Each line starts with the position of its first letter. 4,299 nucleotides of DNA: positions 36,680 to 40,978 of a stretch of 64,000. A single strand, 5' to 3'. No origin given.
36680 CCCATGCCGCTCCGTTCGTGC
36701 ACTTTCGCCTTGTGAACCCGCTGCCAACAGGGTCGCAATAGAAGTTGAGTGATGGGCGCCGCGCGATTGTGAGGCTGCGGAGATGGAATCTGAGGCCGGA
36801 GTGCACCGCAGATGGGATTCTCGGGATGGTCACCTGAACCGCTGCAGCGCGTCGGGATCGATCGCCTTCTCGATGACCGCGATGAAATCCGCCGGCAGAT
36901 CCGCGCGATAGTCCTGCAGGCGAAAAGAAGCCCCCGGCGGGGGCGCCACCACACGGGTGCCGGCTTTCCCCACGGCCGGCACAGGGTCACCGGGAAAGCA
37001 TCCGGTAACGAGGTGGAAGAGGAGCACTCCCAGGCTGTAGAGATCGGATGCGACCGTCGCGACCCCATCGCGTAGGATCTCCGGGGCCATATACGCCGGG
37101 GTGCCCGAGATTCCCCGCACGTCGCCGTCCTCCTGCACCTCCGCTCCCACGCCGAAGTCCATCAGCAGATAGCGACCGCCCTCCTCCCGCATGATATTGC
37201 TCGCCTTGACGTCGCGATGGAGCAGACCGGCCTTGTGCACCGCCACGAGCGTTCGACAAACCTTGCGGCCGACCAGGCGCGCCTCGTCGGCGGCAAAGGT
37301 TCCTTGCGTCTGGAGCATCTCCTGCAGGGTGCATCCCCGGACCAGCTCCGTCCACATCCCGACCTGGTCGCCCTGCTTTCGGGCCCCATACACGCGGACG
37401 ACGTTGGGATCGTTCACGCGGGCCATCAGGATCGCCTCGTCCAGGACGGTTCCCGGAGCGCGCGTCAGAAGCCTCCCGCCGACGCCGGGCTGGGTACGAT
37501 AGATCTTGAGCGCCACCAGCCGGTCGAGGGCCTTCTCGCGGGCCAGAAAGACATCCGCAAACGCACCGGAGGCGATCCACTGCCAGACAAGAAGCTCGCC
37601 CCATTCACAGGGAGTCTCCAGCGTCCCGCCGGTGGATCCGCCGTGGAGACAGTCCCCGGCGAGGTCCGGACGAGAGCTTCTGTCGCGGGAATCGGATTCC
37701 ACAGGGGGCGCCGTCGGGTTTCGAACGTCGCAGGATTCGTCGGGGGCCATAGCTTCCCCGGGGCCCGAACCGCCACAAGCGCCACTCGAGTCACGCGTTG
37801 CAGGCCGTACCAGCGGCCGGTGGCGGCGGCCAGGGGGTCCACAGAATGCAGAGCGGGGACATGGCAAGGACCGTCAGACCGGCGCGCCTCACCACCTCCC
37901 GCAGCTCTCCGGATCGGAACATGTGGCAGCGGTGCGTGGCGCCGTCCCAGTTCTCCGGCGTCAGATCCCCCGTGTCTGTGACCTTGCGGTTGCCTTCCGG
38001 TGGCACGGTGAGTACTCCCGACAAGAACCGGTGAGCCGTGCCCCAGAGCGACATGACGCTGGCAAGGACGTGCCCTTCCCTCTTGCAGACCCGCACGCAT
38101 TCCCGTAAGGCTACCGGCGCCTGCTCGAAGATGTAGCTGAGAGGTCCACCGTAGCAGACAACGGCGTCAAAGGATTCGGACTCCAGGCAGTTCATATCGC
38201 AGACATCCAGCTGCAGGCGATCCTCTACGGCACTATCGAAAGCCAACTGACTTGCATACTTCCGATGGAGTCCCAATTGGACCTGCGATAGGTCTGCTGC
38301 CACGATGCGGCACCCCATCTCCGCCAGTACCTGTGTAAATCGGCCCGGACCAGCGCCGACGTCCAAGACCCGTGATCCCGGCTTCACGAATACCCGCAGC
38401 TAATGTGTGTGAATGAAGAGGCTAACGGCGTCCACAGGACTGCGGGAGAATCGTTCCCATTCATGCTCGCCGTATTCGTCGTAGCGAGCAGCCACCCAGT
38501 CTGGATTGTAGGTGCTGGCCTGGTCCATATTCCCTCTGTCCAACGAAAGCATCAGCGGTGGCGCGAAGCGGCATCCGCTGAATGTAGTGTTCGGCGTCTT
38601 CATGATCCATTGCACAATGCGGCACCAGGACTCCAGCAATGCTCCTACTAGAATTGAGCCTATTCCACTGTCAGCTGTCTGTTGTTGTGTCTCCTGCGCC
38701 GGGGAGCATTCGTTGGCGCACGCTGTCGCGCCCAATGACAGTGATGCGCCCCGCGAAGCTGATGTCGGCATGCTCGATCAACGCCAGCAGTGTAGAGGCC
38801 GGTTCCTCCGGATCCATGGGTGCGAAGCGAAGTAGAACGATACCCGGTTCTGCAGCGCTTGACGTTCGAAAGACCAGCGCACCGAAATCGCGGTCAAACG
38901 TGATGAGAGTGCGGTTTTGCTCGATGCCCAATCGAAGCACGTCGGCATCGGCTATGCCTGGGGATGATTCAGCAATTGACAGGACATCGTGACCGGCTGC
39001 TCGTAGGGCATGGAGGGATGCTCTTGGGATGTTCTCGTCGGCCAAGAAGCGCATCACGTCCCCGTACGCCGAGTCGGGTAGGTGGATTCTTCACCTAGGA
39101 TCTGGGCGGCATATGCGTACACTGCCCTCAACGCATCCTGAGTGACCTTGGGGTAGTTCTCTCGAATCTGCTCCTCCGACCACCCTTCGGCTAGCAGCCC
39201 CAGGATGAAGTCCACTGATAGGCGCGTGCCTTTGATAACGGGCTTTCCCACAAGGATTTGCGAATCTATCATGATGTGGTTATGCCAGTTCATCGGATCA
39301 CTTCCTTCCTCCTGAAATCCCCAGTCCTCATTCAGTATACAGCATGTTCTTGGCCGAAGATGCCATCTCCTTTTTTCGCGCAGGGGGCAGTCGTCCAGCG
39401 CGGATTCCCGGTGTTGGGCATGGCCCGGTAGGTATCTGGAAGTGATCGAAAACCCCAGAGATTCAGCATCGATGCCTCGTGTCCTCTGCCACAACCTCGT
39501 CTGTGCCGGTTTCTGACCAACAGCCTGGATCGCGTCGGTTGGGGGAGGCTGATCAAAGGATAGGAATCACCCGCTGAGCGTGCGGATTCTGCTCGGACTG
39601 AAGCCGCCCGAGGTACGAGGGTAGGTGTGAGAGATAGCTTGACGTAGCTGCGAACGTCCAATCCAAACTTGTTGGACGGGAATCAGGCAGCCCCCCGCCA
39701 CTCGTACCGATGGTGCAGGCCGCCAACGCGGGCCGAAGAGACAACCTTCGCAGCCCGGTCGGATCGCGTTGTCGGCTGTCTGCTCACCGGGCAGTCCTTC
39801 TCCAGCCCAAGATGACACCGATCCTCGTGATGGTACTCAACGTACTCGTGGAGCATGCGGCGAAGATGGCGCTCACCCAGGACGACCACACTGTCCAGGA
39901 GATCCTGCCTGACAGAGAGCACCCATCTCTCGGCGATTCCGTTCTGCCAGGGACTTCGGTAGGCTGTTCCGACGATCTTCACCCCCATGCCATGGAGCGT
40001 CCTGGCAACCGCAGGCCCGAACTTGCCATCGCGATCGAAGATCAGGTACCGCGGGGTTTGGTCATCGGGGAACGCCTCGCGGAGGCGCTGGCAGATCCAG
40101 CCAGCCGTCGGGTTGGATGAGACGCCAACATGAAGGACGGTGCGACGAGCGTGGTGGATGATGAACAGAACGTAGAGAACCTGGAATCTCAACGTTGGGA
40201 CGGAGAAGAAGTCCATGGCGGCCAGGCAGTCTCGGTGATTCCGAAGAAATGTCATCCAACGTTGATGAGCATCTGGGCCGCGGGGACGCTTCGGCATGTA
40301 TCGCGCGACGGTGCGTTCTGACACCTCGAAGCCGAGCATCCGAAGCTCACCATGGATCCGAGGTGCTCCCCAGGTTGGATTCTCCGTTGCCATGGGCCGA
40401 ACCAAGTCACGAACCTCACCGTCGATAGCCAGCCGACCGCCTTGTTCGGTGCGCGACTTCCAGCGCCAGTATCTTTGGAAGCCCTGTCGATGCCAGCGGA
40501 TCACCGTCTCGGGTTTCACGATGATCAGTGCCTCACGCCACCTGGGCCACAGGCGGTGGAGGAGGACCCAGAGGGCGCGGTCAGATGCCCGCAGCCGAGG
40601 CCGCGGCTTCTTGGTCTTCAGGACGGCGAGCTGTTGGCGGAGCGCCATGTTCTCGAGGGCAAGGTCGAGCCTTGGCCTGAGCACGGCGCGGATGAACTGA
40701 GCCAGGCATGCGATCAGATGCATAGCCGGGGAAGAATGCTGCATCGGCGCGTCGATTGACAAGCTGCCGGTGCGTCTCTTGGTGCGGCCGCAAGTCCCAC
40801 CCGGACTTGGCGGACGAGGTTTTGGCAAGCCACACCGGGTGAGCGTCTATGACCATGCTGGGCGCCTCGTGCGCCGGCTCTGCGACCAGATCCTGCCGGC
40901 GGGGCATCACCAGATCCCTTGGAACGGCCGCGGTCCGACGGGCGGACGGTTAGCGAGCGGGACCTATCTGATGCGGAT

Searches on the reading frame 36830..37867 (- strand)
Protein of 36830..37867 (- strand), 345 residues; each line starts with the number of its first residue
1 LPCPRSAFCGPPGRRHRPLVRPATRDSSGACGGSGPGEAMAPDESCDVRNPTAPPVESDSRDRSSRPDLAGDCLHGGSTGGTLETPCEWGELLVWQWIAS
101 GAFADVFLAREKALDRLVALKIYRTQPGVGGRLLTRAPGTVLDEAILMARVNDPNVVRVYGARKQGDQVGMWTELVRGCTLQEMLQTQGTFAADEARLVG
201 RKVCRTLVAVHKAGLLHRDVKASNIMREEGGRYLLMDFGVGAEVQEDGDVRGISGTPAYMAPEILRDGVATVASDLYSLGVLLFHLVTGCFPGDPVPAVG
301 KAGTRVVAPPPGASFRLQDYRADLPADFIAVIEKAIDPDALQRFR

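Call 70: search_protein_families(library=pfam, proteins=[window:36830-37867:-], max_evalue=0.00001)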
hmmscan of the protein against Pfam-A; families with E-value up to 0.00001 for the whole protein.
window:36830-37867:- (345 aa): 2 families
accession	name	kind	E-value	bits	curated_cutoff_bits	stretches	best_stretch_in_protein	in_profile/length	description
PF00069.31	Pkinase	-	1.1e-39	136.9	31.7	1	98-292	7-196/263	Protein kinase domain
PF07714.23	PK_Tyr_Ser-Thr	-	1.8e-23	83.6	23.1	1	98-290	7-201/258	Protein tyrosine and serine/threonine kinase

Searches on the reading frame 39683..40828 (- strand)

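Call 70: search_protein_families(library=pfam, proteins=[window:39683-40828:-], max_evalue=0.00001)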
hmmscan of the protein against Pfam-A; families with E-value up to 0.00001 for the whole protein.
window:39683-40828:- (381 aa): 2 families
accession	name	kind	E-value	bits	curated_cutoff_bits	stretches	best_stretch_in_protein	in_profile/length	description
PF13683.12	rve_3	-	7.5e-07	29.2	26.5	1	282-345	2-65/67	Integrase core domain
PF13276.12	HTH_21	-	1.2e-06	29.1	28.1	1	141-179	8-48/60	HTH-like domain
